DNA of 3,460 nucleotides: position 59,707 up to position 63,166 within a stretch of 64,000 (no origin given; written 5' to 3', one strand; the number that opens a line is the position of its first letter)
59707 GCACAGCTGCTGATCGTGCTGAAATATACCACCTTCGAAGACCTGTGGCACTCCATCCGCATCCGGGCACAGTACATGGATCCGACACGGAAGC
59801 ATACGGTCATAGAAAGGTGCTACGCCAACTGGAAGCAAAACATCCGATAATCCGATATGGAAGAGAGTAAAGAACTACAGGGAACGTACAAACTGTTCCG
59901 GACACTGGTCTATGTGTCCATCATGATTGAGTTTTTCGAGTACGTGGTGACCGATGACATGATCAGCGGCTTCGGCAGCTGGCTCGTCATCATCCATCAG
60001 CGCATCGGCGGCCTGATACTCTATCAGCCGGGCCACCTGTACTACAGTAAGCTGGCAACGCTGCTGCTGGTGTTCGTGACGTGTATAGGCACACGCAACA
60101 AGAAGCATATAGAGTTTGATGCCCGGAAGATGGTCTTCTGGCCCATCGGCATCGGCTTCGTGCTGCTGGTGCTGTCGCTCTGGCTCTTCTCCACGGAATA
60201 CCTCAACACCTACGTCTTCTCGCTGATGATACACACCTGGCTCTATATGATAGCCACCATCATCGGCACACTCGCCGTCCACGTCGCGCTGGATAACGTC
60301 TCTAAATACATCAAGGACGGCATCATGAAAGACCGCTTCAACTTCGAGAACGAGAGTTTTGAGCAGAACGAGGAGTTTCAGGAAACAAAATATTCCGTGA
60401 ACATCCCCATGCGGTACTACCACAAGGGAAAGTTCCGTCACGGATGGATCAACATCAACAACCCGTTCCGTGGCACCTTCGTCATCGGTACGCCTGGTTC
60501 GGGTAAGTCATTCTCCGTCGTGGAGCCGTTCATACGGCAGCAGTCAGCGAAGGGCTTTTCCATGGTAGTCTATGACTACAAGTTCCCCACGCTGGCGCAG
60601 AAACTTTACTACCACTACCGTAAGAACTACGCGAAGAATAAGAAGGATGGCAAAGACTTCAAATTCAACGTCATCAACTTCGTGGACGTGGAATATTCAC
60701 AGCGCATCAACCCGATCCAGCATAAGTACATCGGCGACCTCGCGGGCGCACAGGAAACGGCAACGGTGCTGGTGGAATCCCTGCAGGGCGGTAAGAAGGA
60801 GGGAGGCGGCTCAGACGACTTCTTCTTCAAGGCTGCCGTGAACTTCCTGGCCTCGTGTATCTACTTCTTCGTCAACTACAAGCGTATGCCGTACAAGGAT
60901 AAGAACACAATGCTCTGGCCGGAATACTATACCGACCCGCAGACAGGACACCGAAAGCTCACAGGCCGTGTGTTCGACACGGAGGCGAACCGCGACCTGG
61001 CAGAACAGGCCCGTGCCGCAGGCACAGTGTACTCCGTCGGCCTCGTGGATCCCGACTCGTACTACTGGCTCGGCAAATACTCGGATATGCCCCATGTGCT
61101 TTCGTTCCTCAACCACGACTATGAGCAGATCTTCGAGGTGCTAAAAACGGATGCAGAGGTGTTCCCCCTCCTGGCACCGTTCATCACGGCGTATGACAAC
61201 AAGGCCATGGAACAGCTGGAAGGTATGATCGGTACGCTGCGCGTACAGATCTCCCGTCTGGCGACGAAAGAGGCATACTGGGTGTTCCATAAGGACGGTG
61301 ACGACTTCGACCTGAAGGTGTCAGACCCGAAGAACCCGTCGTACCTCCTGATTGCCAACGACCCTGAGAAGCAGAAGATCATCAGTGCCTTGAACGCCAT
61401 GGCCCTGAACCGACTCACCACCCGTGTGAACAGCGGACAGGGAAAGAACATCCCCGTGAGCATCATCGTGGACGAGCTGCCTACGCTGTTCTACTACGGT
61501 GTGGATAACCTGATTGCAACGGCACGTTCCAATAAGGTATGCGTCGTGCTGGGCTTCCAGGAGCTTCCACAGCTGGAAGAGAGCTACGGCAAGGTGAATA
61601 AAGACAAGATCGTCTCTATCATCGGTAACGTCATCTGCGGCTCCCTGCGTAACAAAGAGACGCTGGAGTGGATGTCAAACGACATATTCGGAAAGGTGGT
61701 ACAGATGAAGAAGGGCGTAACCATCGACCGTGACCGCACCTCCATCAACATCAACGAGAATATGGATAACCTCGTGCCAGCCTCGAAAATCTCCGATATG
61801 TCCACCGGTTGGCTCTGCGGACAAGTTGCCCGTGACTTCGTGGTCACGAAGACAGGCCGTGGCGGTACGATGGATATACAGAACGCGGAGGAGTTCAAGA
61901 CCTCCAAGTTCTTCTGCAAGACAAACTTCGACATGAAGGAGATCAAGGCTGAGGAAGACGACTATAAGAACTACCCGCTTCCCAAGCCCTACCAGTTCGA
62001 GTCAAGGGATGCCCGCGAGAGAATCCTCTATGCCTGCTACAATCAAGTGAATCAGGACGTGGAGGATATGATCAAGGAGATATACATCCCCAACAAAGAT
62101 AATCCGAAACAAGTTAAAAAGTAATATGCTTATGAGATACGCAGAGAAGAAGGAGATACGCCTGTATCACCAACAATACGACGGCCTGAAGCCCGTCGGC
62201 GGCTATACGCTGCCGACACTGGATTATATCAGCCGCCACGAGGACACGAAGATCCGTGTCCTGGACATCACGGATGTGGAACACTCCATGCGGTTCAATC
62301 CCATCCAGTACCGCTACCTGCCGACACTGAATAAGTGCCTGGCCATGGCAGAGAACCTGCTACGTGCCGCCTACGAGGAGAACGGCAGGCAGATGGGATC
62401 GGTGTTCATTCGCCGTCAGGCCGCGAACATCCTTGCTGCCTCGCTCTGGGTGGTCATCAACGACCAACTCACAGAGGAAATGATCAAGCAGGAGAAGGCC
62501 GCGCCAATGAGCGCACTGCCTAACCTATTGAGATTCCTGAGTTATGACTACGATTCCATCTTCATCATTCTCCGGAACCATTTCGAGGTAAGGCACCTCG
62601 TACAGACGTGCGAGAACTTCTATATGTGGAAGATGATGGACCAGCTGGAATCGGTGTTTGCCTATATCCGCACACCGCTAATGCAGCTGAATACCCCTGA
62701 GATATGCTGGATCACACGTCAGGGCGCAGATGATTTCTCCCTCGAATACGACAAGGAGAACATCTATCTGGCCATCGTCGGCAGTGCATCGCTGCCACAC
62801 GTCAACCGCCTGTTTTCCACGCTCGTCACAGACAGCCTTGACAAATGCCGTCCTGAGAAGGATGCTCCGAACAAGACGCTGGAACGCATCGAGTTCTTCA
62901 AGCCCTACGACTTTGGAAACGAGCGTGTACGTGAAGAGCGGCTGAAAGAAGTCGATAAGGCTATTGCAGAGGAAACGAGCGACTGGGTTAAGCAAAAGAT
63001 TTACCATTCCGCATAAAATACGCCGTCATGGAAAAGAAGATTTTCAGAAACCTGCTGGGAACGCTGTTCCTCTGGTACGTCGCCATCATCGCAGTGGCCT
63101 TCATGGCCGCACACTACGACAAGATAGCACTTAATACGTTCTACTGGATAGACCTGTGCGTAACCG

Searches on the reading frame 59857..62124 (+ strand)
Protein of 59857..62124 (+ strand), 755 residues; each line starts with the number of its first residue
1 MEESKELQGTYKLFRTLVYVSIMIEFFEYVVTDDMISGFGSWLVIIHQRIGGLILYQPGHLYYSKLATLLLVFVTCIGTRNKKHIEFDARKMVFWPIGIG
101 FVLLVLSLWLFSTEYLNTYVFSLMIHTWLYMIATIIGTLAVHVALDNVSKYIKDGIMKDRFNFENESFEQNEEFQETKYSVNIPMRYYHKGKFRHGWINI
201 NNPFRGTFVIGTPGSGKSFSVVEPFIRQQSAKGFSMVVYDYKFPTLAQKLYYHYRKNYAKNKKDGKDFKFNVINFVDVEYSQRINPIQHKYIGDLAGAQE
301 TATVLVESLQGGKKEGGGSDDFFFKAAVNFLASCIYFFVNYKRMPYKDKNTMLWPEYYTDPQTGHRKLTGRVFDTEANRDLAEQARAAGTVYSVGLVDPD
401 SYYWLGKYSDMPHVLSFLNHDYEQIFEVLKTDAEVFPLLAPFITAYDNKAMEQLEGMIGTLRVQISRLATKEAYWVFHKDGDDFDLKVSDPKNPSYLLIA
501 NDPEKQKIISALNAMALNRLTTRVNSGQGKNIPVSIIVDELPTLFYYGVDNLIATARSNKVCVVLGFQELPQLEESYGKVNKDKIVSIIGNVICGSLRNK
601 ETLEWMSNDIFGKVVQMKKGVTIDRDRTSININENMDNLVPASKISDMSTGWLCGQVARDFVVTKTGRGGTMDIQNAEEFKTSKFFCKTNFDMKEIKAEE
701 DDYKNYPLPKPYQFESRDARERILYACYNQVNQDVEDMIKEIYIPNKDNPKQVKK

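Call 14: search_protein_families(library=pfam, proteins=[window:59857-62124:+], max_evalue=0.001)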
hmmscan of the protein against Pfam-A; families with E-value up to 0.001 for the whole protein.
window:59857-62124:+ (755 aa): 4 families
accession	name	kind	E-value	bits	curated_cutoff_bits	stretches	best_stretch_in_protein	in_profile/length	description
PF02534.20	T4SS-DNA_transf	-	1.2e-15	57.7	20.1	2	170-348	15-169/468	Type IV secretory system Conjugative DNA transfer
PF10412.15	TrwB_AAD_bind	-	4.2e-14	52.7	20.5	1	493-648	204-366/387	Type IV secretion-system coupling protein DNA-binding domain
PF12696.13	TraG-D_C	-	7.4e-13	49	22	1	533-648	1-124/126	TraM recognition site of TraD and TraG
PF14293.11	YWFCY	-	1.2e-06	29.1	24.4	1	60-153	58-144/144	YWFCY protein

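Call 36: find_encoding_contigs(protein=window:59857-62124:+, flank=10000, max_places=4)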
Protein window:59857-62124:+ (755 aa): no gene with exactly this product is on record in the collection.

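Call 61: search_protein_families(library=ncbifam, proteins=[window:59857-62124:+], max_evalue=1)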
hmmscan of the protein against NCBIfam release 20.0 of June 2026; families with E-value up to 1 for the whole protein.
window:59857-62124:+ (755 aa): 6 families
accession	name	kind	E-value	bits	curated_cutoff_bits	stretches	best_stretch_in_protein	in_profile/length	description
NF041326.1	Bacteroid_MobC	subfamily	5.1e-142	474.5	900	2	403-741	331-641/655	conjugal transfer protein MobC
NF045973.1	conju_CD1115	equivalog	2.6e-23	82.6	250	2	207-340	27-146/442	VirD4-like conjugal transfer protein, CD1115 family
TIGR02759.1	TraD_Ftype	equivalog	1.8e-10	40.3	521.35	1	488-649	362-530/566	type IV conjugative transfer system coupling protein TraD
TIGR03743.1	SXT_TraD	subfamily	1.5e-06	27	366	1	510-615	463-570/636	conjugative transfer system coupling protein TraD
NF010254.0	PRK13700.1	subfamily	0.00037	19.1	1221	1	507-592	392-479/735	F-type conjugal transfer protein TraD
NF041447.1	TrbC_conju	equivalog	0.024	13.1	800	1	532-595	429-491/685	F-type conjugative transfer protein TrbC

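Call 93: find_homologous_proteins(query=window:59857-62124:+, max_evalue=1e-30)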
Query window:59857-62124:+ (755 aa): 7838 proteins with E <= 1e-30 among 8000 candidates; the best 120 are listed.
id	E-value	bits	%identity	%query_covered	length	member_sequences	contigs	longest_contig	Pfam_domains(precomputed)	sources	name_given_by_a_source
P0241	0.0e+0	1739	99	100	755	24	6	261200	PF10412.16,PF14293.12,PF02534.21,PF12696.14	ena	-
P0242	0.0e+0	1495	86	100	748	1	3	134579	PF10412.16,PF14293.12,PF02534.21,PF12696.14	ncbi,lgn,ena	-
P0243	0.0e+0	1480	85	99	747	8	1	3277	PF10412.16,PF14293.12,PF02534.21,PF12696.14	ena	-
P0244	0.0e+0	1466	84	99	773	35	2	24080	PF10412.16,PF14293.12,PF02534.21,PF12696.14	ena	-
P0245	0.0e+0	1334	77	98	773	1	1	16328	PF10412.16,PF14293.12,PF02534.21,PF12696.14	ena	-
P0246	0.0e+0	1318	76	98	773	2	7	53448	PF10412.16,PF14293.12,PF02534.21,PF12696.14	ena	-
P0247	0.0e+0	1317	75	98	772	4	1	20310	PF10412.16,PF14293.12,PF02534.21,PF12696.14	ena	-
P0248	0.0e+0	1313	76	98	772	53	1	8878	PF10412.16,PF14293.12,PF02534.21,PF12696.14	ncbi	-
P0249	0.0e+0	1304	75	98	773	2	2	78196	PF10412.16,PF02534.21,PF12696.14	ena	-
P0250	0.0e+0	1300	75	98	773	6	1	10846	PF10412.16,PF14293.12,PF02534.21,PF12696.14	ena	-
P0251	0.0e+0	1283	74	98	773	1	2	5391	PF10412.16,PF14293.12,PF02534.21,PF12696.14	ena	-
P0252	0.0e+0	1268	73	98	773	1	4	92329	PF10412.16,PF14293.12,PF02534.21,PF12696.14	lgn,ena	-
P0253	0.0e+0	1268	71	98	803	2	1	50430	PF10412.16,PF14293.12,PF02534.21,PF12696.14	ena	-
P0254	0.0e+0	1265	74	98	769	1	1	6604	PF10412.16,PF14293.12,PF02534.21,PF12696.14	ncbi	-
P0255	0.0e+0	1254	74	98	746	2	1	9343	PF10412.16,PF02534.21,PF12696.14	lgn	-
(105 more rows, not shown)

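Call 94: find_encoding_contigs(protein=P0241, flank=10000, max_places=3)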
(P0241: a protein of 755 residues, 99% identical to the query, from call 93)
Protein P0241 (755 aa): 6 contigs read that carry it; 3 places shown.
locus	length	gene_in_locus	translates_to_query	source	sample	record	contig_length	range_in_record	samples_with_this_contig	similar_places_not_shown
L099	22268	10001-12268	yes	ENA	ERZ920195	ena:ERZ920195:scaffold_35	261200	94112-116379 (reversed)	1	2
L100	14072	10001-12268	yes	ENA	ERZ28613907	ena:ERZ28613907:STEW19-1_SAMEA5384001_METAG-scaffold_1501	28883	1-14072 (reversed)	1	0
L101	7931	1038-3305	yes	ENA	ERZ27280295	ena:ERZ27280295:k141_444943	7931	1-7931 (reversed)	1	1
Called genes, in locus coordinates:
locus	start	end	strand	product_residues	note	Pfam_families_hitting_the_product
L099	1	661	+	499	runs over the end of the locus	PF01076:Mob_Pre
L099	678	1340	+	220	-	PF08378:NERD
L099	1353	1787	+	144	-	-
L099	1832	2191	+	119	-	-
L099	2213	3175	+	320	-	PF01145:Band_7, PF16200:Band_7_C (faint)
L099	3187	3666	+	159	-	-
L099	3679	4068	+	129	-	-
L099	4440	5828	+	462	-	PF00691:OmpA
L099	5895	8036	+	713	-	-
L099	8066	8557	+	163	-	PF03703:bPH_2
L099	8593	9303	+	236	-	-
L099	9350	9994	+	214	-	-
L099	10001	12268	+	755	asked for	PF14293:YWFCY (weak), PF02534:T4SS-DNA_transf, PF10412:TrwB_AAD_bind, PF12696:TraG-D_C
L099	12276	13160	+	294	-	-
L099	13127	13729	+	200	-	-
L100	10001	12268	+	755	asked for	PF14293:YWFCY (weak), PF02534:T4SS-DNA_transf, PF10412:TrwB_AAD_bind, PF12696:TraG-D_C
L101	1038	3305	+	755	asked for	PF14293:YWFCY (weak), PF02534:T4SS-DNA_transf, PF10412:TrwB_AAD_bind, PF12696:TraG-D_C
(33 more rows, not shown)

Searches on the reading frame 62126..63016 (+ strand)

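Call 15: search_protein_families(library=ncbifam, proteins=[window:62126-63016:+], max_evalue=0.001)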
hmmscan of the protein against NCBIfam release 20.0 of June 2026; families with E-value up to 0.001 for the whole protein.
window:62126-63016:+ (296 aa): 2 families
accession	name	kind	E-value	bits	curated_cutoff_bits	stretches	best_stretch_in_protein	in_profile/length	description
NF041326.1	Bacteroid_MobC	subfamily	6.6e-11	41.3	900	1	38-209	257-415/655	conjugal transfer protein MobC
NF045973.1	conju_CD1115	equivalog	1e-07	31.2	250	1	40-235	75-271/442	VirD4-like conjugal transfer protein, CD1115 family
